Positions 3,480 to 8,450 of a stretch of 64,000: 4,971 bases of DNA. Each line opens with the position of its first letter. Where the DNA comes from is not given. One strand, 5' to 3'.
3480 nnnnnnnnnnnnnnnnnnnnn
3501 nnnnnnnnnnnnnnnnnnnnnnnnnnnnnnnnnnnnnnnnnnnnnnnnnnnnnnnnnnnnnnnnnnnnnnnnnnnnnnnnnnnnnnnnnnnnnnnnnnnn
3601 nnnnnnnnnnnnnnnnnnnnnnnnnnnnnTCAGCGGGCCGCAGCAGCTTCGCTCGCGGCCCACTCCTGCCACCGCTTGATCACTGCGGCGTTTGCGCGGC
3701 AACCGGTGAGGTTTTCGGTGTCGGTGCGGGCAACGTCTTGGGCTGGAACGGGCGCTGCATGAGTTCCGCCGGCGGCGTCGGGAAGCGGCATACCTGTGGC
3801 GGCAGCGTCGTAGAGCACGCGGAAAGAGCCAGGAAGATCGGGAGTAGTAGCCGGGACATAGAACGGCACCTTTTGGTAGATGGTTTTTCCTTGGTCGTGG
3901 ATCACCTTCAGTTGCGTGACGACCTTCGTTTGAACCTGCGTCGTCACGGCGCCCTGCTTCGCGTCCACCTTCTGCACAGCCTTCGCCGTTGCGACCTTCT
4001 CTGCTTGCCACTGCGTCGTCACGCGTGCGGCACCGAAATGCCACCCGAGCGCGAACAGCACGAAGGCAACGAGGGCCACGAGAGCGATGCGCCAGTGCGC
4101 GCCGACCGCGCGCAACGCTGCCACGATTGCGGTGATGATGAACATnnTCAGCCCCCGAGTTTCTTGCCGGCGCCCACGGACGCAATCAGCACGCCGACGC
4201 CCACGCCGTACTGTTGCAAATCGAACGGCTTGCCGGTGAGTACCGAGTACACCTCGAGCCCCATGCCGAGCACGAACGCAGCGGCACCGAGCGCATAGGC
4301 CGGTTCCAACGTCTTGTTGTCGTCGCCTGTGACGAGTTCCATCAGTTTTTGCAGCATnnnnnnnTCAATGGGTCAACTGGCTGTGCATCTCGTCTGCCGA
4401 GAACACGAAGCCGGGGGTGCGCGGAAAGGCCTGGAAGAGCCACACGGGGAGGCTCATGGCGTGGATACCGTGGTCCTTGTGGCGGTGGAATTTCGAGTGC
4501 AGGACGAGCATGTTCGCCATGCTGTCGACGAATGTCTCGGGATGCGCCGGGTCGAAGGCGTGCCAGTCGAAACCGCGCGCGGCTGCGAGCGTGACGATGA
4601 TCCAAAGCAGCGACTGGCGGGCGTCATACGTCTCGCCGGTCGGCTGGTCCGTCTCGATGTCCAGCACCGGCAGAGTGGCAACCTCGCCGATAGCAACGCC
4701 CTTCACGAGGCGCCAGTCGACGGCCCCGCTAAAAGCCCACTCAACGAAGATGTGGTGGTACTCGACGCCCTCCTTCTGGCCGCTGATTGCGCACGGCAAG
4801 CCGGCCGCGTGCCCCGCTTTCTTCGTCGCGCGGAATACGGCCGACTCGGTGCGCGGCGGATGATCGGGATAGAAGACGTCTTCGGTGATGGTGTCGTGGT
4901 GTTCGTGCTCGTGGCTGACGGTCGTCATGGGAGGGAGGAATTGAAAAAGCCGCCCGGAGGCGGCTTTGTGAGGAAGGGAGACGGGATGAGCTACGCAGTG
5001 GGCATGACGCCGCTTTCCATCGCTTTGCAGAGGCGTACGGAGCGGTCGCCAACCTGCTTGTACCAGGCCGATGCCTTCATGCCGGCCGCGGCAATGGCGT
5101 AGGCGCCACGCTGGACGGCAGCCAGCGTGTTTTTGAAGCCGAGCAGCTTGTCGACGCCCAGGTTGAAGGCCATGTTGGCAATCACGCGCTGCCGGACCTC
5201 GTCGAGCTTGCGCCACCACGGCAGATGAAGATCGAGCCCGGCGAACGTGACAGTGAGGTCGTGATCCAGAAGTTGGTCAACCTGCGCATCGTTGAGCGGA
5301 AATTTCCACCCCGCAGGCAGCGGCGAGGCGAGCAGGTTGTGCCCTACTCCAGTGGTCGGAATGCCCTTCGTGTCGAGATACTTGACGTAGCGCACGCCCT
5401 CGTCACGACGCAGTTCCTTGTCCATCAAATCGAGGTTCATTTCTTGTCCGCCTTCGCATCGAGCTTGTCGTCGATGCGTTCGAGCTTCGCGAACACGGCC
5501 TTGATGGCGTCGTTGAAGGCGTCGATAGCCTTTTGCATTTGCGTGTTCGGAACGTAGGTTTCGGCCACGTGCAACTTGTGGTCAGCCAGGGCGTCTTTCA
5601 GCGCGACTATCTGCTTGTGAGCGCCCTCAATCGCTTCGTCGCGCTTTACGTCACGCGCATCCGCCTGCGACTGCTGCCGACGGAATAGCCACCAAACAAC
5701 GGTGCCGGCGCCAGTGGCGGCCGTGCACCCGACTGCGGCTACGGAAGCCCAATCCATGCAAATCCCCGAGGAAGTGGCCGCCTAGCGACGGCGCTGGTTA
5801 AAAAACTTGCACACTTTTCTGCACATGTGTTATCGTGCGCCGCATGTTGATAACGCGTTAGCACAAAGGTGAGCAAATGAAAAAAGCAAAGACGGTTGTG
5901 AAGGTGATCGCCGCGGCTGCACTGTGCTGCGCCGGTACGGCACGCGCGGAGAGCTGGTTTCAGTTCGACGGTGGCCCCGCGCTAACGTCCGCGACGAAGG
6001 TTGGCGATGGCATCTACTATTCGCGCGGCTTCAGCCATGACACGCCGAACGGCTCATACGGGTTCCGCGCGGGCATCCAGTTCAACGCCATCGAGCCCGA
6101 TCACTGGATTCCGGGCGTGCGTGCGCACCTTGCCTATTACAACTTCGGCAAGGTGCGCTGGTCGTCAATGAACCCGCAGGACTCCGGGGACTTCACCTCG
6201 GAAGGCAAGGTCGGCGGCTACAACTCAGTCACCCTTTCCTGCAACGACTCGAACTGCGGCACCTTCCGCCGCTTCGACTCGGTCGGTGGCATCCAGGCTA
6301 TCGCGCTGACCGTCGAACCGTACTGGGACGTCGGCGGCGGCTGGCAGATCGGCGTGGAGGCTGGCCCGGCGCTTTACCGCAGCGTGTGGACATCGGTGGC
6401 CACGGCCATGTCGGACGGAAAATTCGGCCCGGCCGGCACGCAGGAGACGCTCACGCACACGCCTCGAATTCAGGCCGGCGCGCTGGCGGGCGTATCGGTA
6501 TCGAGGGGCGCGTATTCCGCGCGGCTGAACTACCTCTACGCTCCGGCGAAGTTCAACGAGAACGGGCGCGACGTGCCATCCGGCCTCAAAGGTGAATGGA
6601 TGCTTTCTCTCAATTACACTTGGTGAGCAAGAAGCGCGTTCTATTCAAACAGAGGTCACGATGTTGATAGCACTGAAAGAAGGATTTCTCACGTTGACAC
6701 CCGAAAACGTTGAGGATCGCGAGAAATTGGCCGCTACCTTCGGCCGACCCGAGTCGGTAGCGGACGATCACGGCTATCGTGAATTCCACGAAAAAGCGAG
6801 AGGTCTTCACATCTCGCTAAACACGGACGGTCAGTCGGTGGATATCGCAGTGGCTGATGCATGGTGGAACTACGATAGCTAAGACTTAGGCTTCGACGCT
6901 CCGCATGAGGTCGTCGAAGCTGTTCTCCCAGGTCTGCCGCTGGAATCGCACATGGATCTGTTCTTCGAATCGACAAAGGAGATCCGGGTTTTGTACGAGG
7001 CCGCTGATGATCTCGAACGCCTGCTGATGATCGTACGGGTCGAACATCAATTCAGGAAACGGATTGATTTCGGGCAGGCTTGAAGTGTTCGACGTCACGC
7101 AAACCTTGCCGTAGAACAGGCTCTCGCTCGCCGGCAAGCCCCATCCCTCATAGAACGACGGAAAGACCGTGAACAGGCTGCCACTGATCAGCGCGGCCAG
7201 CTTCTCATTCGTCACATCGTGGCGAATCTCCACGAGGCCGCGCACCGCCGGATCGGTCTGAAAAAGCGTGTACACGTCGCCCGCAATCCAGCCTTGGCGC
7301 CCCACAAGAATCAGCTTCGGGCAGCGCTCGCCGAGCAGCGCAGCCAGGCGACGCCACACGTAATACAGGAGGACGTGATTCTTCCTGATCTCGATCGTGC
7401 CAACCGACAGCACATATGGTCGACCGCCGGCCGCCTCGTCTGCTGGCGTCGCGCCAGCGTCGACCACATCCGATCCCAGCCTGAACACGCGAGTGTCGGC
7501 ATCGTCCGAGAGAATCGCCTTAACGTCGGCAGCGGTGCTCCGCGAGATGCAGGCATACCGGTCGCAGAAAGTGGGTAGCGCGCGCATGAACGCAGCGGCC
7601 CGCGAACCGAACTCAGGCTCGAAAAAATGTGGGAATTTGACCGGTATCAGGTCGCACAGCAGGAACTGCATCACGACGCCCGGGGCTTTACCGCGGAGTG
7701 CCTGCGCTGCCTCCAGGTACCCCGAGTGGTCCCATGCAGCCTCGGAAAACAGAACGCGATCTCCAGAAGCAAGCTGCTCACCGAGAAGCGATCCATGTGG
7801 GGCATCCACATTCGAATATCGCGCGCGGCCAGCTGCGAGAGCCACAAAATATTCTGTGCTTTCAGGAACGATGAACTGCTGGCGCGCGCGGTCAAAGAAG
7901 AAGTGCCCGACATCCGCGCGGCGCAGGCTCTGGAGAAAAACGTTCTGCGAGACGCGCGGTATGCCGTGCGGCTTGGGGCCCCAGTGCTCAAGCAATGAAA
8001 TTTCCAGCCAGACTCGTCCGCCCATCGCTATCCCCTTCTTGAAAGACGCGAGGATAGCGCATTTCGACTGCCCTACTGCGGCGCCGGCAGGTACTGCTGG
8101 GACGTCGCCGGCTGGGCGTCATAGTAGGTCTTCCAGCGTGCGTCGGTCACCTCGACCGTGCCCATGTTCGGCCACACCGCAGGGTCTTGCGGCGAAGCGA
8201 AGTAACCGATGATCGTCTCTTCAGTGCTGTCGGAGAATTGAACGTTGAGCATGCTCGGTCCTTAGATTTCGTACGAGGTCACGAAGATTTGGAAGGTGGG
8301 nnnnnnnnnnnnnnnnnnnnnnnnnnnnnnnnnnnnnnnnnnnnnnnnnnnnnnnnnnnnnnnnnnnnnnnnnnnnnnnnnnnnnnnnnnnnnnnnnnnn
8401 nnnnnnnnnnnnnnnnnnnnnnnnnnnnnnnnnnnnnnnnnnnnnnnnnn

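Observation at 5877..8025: Accessory-gene island between lysis and tail-fiber genes: a secreted outer-membrane beta-barrel and a GT4 glycosyltransferase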

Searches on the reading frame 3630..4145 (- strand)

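Call 3: search_protein_families(library=pfam, proteins=[window:3630-4145:-], max_evalue=0.01)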
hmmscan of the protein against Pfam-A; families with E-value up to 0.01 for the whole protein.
window:3630-4145:- (171 aa): 0 families

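Call 4: search_protein_families(library=phrogs, proteins=[window:3630-4145:-], max_evalue=0.01)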
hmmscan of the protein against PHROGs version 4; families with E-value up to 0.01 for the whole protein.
window:3630-4145:- (171 aa): 6 families
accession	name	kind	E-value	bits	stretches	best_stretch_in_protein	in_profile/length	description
phrog_4952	-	other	2.1e-20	74.4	1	18-169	6-168/171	signal peptide motif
phrog_6197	-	lysis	0.00024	22.3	1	18-73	9-64/167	Rz-like spanin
phrog_1152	-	lysis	0.00048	21.1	1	17-94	8-89/127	Rz-like spanin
phrog_8821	-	lysis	0.001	20.2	1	21-116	11-111/130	Rz-like spanin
phrog_1327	-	lysis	0.0018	19.1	1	19-71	7-56/158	Rz-like spanin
phrog_7584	-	lysis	0.0035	18.8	1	22-161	19-151/166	Rz-like spanin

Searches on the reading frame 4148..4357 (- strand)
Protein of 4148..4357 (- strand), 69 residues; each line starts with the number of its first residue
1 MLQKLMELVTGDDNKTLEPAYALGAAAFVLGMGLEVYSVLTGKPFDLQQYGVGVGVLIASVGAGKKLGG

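Call 3: search_protein_families(library=pfam, proteins=[window:4148-4357:-], max_evalue=0.01)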
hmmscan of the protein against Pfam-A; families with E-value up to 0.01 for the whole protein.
window:4148-4357:- (69 aa): 1 family
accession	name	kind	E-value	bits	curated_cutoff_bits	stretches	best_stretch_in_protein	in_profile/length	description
PF04240.17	Caroten_synth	-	0.0066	16.8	25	1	18-60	24-66/209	Carotenoid biosynthesis protein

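Call 4: search_protein_families(library=phrogs, proteins=[window:4148-4357:-], max_evalue=0.01)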
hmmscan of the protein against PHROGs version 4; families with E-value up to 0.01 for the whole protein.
window:4148-4357:- (69 aa): 0 families

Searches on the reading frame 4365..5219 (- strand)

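Call 3: search_protein_families(library=pfam, proteins=[window:4365-5219:-], max_evalue=0.01)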
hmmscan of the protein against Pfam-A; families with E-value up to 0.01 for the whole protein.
window:4365-5219:- (284 aa): 0 families

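Call 4: search_protein_families(library=phrogs, proteins=[window:4365-5219:-], max_evalue=0.01)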
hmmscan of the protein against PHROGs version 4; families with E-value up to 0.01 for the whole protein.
window:4365-5219:- (284 aa): 1 family
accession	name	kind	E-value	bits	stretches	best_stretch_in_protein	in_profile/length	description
phrog_8048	-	DNA, RNA and nucleotide metabolism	1.1e-22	81.6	1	97-279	132-263/273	HNH endonuclease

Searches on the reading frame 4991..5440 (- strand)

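Call 3: search_protein_families(library=pfam, proteins=[window:4991-5440:-], max_evalue=0.01)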
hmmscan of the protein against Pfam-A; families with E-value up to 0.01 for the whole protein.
window:4991-5440:- (149 aa): 1 family
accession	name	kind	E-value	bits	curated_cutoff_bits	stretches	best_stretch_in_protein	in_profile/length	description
PF00959.24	Phage_lysozyme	-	1.6e-08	35.4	22.3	1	13-132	3-113/125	Phage lysozyme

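Call 4: search_protein_families(library=phrogs, proteins=[window:4991-5440:-], max_evalue=0.01)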
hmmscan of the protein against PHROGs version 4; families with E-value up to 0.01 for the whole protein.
window:4991-5440:- (149 aa): 6 families
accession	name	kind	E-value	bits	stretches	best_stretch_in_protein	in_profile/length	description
phrog_33534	-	unknown function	1.5e-29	102.8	1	67-147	2-88/94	-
phrog_13211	-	tail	3.6e-17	62.7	1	17-143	761-885/887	baseplate hub subunit and tail lysozyme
phrog_7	-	lysis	4.1e-15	55.9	1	6-121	558-670/873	endolysin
phrog_15410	-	unknown function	2e-11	44.5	1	18-139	185-309/311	-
phrog_430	-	tail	3.2e-08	33.5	1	6-141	167-285/868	baseplate hub subunit and tail lysozyme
phrog_2083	-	head and packaging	2e-07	31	1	9-145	766-903/908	internal virion lysozyme motif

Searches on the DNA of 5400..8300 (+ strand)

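Call 5: search_dna_similar(query=window:5400-8300:+, collection=phages, mode=distant, max_rows=25)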
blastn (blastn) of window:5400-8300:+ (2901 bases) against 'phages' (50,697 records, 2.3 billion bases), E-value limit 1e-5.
Records with a match: 1; places in all: 1; records where one place covers at least 80% of the query: 0.
Best place of each record, by identity: 60-80% 1.
By first word of the organism name: Paraburkholderia 1.
By host as written in the record: Paraburkholderia caledonica Bk 1.
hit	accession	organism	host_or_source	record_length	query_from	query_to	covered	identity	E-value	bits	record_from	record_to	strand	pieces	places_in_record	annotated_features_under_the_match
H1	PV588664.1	Paraburkholderia phage IPK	Paraburkholderia caledonica Bk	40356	712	1227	18%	70.9%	2e-59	237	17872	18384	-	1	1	record has no annotation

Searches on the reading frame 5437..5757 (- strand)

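Call 3: search_protein_families(library=pfam, proteins=[window:5437-5757:-], max_evalue=0.01)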
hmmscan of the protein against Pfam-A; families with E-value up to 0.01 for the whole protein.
window:5437-5757:- (106 aa): 1 family
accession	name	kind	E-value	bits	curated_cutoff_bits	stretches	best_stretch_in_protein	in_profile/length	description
PF13525.12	YfiO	-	0.0016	18.7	25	1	46-97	129-179/203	Outer membrane lipoprotein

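Call 4: search_protein_families(library=phrogs, proteins=[window:5437-5757:-], max_evalue=0.01)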
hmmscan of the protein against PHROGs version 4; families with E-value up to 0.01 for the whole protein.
window:5437-5757:- (106 aa): 6 families
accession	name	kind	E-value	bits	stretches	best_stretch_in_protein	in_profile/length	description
phrog_462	-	other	1.3e-07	32.7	1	12-105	16-96/101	lipoprotein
phrog_7885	-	unknown function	1.4e-07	32.3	1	48-98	28-78/83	-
phrog_12220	-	unknown function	4.8e-05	24.4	1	47-103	24-73/89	-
phrog_736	-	unknown function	0.00029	22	1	5-101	15-91/112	-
phrog_29007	-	unknown function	0.00033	22.1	1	27-100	29-92/99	-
phrog_1009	-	unknown function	0.0024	18.9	1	2-100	7-93/103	-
